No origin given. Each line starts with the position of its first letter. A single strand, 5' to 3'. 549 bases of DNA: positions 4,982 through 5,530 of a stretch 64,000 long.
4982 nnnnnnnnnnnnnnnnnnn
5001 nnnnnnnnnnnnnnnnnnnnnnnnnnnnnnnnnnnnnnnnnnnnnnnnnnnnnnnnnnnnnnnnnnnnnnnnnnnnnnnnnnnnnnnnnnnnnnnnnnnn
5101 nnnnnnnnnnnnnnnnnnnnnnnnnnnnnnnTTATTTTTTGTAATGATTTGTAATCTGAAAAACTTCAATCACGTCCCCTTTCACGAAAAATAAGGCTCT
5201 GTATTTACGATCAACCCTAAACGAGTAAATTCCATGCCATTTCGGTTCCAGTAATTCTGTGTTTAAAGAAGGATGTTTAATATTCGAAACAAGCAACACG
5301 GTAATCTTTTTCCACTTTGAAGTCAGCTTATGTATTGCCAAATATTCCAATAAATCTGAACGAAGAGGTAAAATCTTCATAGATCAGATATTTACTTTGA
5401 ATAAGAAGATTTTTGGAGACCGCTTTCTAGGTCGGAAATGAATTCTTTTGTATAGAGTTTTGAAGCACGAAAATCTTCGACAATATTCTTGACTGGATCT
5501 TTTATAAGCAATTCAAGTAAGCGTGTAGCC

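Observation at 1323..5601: Two toxin–antitoxin-like pairs and a peptidoglycan amidase inserted into the str operon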

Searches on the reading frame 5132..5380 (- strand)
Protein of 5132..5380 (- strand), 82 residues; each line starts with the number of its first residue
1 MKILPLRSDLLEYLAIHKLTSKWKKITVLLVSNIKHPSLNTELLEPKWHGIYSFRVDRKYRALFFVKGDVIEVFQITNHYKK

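Call 3: search_protein_families(library=pfam, proteins=[window:5132-5380:-], max_evalue=1)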
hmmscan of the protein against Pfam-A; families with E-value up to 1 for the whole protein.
window:5132-5380:- (82 aa): 3 families
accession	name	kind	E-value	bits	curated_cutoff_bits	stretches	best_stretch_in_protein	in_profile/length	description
PF06769.20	YoeB_toxin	-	0.00033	21.1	27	1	42-80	42-80/80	YoeB-like toxin of bacterial type II toxin-antitoxin system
PF05015.19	HigB-like_toxin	-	0.0012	19.7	27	1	34-72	45-85/91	RelE-like toxin of type II toxin-antitoxin system HigB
PF24732.2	ParE_like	-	0.0014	19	24.4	1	44-79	28-62/67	ParE-like toxin domain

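Call 4: search_protein_families(library=ncbifam, proteins=[window:5132-5380:-], max_evalue=1)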
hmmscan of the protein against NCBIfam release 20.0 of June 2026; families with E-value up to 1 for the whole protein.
window:5132-5380:- (82 aa): 2 families
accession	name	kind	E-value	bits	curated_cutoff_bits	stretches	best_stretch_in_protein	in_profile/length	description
TIGR02116.1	toxin_Txe_YoeB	equivalog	0.00012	22.3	51.8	1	24-80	21-80/80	Txe/YoeB family addiction module toxin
TIGR02385.1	RelE_StbE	subfamily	0.0011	19.4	27.9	1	17-80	20-85/88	type II toxin-antitoxin system mRNA interferase toxin, RelE/StbE family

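Call 18: search_solved_structures(query=window:5132-5380:-, max_evalue=10, show_alignments=2)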
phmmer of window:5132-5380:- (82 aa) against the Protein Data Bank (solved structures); distinct sequences matched with E-value up to 10: 1.
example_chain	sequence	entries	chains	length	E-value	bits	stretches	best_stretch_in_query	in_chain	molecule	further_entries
8yxv_F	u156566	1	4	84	0.68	13.5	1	41-80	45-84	Putative mRNA interferase YoeB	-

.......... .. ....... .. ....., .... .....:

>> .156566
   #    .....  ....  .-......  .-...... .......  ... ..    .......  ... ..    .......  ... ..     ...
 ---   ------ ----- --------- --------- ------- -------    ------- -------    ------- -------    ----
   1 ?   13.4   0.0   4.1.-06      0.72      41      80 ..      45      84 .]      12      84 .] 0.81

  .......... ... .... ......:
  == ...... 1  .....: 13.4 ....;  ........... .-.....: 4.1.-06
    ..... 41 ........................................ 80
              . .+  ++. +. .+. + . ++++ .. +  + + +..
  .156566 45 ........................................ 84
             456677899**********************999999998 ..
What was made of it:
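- On YoeB/Txe toxin family (PF06769, TIGR02116): The alignment to S. pneumoniae YoeB places them in register (call 18).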

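Call 20: search_protein_families(library=padloc, proteins=[window:5132-5380:-], max_evalue=1)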
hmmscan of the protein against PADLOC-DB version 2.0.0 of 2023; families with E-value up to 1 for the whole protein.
window:5132-5380:- (82 aa): 0 families

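Call 21: search_protein_families(library=phrogs, proteins=[window:5132-5380:-], max_evalue=0.1)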
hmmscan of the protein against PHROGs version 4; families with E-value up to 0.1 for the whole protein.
window:5132-5380:- (82 aa): 3 families
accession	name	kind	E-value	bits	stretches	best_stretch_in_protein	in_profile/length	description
phrog_1213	-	moron, auxiliary metabolic gene and host takeover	9.8e-05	23.9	1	18-80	17-84/88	RelE-like toxin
phrog_3066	-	moron, auxiliary metabolic gene and host takeover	0.0019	19.3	1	31-76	43-89/94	toxin of TA system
phrog_24165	-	unknown function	0.053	14.2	1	15-80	101-165/180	-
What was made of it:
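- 5132..5380 (-): T1: 82-aa YoeB-like toxin of the RelE/ParE superfamily. Weak YoeB, HigB, ParE_like and RelE HMM hits (calls 3, 4); PHROG RelE-like toxin (call 21).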

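Call 22: find_homologous_proteins(query=window:5132-5380:-, max_evalue=0.001)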
Query window:5132-5380:- (82 aa): 972 proteins with E <= 0.001 among 972 candidates; the best 120 are listed.
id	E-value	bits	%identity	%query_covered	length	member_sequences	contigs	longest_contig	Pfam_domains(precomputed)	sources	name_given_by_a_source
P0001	1.4e-47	177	100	100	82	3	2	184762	-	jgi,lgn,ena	jgi:Txe/YoeB family toxin of Txe-Axe toxin-antitoxin module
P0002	1.6e-41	157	87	100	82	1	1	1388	-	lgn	-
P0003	3.0e-35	137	78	99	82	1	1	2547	-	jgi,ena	-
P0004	3.3e-35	137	77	100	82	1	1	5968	-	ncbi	-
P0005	5.3e-34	133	76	99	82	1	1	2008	-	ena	-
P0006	3.1e-33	131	72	100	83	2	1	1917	-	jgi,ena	-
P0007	1.8e-32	128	71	100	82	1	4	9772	-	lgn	-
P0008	2.6e-32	128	68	100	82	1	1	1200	-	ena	-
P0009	3.1e-32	128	72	100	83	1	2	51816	-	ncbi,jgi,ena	-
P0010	4.2e-32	127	73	100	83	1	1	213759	-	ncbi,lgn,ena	-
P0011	1.4e-31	126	73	100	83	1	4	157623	-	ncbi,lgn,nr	ncbi:hypothetical protein KGQ27_00645 [Patescibacteria group bacterium]|nr:hypothetical protein [Pat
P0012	1.6e-31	125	69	100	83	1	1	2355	-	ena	-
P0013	2.1e-31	125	66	100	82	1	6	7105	-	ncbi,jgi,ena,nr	ncbi:MAG: hypothetical protein UT37_C0027G0006 [Parcubacteria group bacterium GW2011_GWA2_39_18]|nr:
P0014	2.7e-31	125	67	100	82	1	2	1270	-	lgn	-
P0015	3.0e-31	125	70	100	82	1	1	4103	-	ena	-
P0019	5.2e-31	124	71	100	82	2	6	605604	-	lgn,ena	-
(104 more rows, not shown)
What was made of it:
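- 5132..5380 (-): 972 homologues, some named YoeB family by their sources (call 22).
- T1 has 972 homologues (call 22). The T1 family is strongly conserved (call 22).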

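Call 24: find_encoding_contigs(protein=P0001, flank=6000, max_places=4)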
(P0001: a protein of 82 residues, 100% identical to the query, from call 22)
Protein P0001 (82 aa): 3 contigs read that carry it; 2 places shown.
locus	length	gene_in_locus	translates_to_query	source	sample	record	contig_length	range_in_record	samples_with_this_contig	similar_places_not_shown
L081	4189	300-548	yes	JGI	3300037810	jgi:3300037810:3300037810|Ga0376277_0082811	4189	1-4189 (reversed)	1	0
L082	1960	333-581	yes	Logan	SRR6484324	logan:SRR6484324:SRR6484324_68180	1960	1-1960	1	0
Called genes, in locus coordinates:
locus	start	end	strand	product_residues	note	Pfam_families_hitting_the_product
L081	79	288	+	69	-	-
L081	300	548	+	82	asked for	-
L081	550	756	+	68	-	-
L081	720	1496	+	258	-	PF01510:Amidase_2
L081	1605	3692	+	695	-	-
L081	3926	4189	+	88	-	?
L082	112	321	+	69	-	-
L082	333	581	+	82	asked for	-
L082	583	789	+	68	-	-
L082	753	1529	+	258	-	PF01510:Amidase_2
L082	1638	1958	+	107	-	?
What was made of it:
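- Checked: It was called as a gene in two independent assemblies (call 24).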

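Call 25: find_encoding_contigs(protein=P0010, flank=5000, max_places=3)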
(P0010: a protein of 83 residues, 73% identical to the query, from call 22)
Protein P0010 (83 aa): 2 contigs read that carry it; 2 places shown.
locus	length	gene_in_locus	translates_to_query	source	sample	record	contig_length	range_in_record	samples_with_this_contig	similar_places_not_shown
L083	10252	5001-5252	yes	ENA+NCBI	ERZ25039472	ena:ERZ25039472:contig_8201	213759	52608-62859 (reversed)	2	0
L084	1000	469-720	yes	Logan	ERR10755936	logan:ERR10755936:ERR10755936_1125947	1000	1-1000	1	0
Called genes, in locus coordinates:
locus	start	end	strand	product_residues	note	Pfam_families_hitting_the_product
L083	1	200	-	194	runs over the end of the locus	PF02777:Sod_Fe_C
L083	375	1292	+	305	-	-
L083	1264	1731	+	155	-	PF18812:PBECR3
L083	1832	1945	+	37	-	-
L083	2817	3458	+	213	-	-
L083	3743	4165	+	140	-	PF00164:Ribosom_S12_S23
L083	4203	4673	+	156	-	PF00177:Ribosomal_S7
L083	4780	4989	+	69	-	-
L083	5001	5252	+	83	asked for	-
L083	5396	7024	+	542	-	PF00009:GTP_EFTU, PF22042:EF-G_D2, PF03144:GTP_EFTU_D2, PF14492:EFG_III, PF16658:RF3_C (weak), PF03764:EFG_IV (weak)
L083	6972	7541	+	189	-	PF03764:EFG_IV, PF00679:EFG_C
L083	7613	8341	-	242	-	PF07826:IMP_cyclohyd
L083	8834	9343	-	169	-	PF00583:Acetyltransf_1, PF13508:Acetyltransf_7, PF13673:Acetyltransf_10 (weak)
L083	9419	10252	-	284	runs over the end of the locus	-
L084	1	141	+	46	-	?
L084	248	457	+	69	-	-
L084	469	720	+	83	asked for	-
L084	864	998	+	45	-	?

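Call 26: find_encoding_contigs(protein=P0019, flank=5000, max_places=3)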
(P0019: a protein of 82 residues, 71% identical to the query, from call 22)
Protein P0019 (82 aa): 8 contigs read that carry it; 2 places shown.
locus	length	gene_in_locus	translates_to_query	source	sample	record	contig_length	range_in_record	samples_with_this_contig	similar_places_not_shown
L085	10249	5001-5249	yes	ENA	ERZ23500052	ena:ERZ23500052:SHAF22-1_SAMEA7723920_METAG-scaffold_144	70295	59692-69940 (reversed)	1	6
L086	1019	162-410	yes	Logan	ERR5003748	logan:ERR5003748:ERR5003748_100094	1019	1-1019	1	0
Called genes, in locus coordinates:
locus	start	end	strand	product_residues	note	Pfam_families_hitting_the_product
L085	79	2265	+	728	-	PF15902:Sortilin-Vps10 (faint), PF02012:BNR (faint), PF14870:PSII_BNR (weak), PF13585:CHU_C (weak), PF13860:FlgD_ig (faint), PF18962:Por_Secre_tail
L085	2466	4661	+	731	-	PF14870:PSII_BNR (faint), PF15902:Sortilin-Vps10, PF18962:Por_Secre_tail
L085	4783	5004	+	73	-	-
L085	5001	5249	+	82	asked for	-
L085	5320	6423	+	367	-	PF00072:Response_reg, PF02518:HATPase_c, PF13589:HATPase_c_3 (faint)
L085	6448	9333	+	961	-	PF02347:GDC-P, PF21478:GcvP2_C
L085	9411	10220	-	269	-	PF04072:LCM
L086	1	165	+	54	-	?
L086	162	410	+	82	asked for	-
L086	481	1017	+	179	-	?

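Call 35: search_solved_structures(query=A3, max_evalue=1, show_alignments=2)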
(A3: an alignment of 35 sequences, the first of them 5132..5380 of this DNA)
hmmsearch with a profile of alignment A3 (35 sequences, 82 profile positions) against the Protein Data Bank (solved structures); distinct sequences matched with E-value up to 1: 6.
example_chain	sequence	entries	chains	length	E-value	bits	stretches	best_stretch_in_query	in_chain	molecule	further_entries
7v5y_E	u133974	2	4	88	0.0024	21.3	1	7-77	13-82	Putative mRNA interferase YoeB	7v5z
7v6w_F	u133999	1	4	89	0.0024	21.3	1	7-77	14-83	Putative mRNA interferase YoeB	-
7bwf_A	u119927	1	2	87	0.012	19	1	15-80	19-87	Addiction module antitoxin RelB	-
6l8e_E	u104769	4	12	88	0.017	18.5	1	18-80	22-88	YoeB toxin | YoeB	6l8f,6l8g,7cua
8yxv_F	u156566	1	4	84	0.023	18.2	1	11-80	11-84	Putative mRNA interferase YoeB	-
6e8h_A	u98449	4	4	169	0.42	14.1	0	16-49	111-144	LeSH (Llo2327)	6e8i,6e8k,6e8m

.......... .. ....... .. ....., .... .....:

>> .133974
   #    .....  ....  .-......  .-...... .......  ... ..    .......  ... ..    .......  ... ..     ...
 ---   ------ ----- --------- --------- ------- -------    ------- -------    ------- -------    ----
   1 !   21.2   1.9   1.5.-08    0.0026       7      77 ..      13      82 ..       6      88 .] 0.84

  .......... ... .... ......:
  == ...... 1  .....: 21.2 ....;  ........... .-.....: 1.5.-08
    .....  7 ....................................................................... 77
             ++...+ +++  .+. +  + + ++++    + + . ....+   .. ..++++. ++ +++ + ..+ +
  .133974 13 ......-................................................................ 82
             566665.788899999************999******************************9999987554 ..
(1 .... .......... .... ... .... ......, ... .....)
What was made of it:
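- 5132..5380 (-): The family profile hits only YoeB structures (call 35).
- Its profile hits only YoeB structures (call 35).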

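Call 44: search_protein_families(library=pfam, proteins=[L083:2817-3455:+], max_evalue=0.01)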
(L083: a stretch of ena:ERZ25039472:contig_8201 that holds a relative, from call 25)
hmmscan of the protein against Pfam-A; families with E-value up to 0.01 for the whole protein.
L083:2817-3455:+ (213 aa): 0 families

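Call 45: predict_structure(alignment_id=A3)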
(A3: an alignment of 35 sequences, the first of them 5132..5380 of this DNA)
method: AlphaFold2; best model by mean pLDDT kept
length: 82 residues; sequences in the alignment: 35
mean_pLDDT: 87.3   pTM: 0.71
mean pLDDT of the five models: 87.3, 83.3, 82.2, 80.4, 79.1
residues with pLDDT >= 90: 40; 70-90: 38; 50-70: 3; < 50: 1
segments of 3 or more residues with pLDDT < 50: none
pLDDT, mean of each block of 10 residues (from residue 1): 89 92 91 88 80 90 89 87 53
secondary structure, 60 per line:
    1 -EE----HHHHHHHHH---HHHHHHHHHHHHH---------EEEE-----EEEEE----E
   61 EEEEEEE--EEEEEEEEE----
elements in order: H8-16 H20-32 E42-45 E51-55 E60-67 E70-78
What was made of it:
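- On YoeB/Txe toxin family (PF06769, TIGR02116): The model has pLDDT 87 (call 45).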

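Call 50: fold_search(model_id=the predicted structure, library=pdb)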
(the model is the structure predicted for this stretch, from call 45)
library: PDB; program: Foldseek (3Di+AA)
matches with E <= 10: 447; with E <= 0.001: 9
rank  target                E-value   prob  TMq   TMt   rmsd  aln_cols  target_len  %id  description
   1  7v6w_F                2.5e-04  1.00  0.69  0.65   3.5        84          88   24  Crystal structure of heterohexameric Sa2YoeB-Sa2YefM complex bound to 26bp-DNA (released 2021-12-15)
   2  8yxv_E                3.5e-04  1.00  0.72  0.70   3.4        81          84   18  Toxin-antitoxin complex from Streptococcus pneumoniae (released 2025-04-09)
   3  6n90_A                4.2e-04  1.00  0.73  0.69   3.0        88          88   22  YoeB/ParE toxin from Agrobacterium tumefaciens (released 2019-11-06)
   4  7v6w_E                5.8e-04  1.00  0.72  0.67   3.0        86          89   19  Crystal structure of heterohexameric Sa2YoeB-Sa2YefM complex bound to 26bp-DNA (released 2021-12-15)
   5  7v5y_E                6.2e-04  1.00  0.70  0.67   3.3        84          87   24  Crystal structure of hexameric complex of Sa2YoeB-Sa2YefM toxin-antitoxin from Staphylococcus aureus (released 2021-12-15)
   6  6n90_B                6.6e-04  1.00  0.73  0.70   3.2        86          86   21  YoeB/ParE toxin from Agrobacterium tumefaciens (released 2019-11-06)
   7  4lsy_A                6.6e-04  1.00  0.69  0.65   3.1        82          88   15  Crystal structure of copper-bound L66S mutant toxin from Helicobacter pylori (released 2014-02-05)
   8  2a6r_C                8.0e-04  1.00  0.72  0.72   3.2        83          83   17  Crystal structure of YoeB under PEG condition (released 2005-08-23)
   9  6l8e_E                9.7e-04  1.00  0.69  0.66   3.7        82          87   20  Crystal structure of heterohexameric YoeB-YefM complex bound to 26bp-DNA (released 2020-09-02)
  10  4mmj                  1.3e-03  1.00  0.71  0.66   3.1        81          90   15  crystal structure of YafQ from E.coli strain BL21(DE3) (released 2014-06-25)
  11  4q2u_B                1.3e-03  1.00  0.71  0.66   2.9        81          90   16  Crystal structure of the E. coli DinJ-YafQ toxin-antitoxin complex (released 2014-06-11)
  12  4mmg_B                1.8e-03  1.00  0.66  0.61   3.6        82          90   15  crystal structure of YafQ mutant H87Q from E.coli (released 2014-06-25)
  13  4ml0_B                2.1e-03  1.00  0.72  0.66   2.9        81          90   17  Crystal structure of E.coli DinJ-YafQ complex (released 2014-06-25)
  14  7bwf_A                2.1e-03  1.00  0.69  0.66   3.7        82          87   20  YoeB-YefM complex from Staphylococcus aureus (released 2020-05-20)
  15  3oei_K                2.2e-03  1.00  0.69  0.68   3.5        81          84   20  Crystal structure of Mycobacterium tuberculosis RelJK (Rv3357-Rv3358-RelBE3) (released 2011-03-16)
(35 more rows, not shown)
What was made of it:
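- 5132..5380 (-): AlphaFold2 model, pLDDT 87 (call 45), matches YoeB, YafQ and RelE at TM 0.69-0.73 (call 50).
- On YoeB/Txe toxin family (PF06769, TIGR02116): The top nine Foldseek PDB hits are YoeB-type toxins plus H. pylori HP0894, at TM 0.69-0.73 and probability 1.00 (call 50).
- Closest known: YefM-YoeB. Same: It has the predicted alpha-alpha-beta4 RelE/YoeB fold; the top Foldseek hits are S. aureus, S. pneumoniae, A. tumefaciens and E. coli YoeB (call 50).
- Its pLDDT-87 model matches YoeB at TM about 0.7 (calls 45, 50).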

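Call 63: find_encoding_contigs(protein=P0002, flank=3000, max_places=3)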
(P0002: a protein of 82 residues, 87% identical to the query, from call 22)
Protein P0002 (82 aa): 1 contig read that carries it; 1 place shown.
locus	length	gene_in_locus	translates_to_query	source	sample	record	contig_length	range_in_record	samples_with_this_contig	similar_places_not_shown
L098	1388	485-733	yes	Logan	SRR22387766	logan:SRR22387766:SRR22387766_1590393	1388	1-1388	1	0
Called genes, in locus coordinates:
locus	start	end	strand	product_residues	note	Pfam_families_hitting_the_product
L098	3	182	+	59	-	?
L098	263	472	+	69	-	-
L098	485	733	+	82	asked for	-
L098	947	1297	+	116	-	-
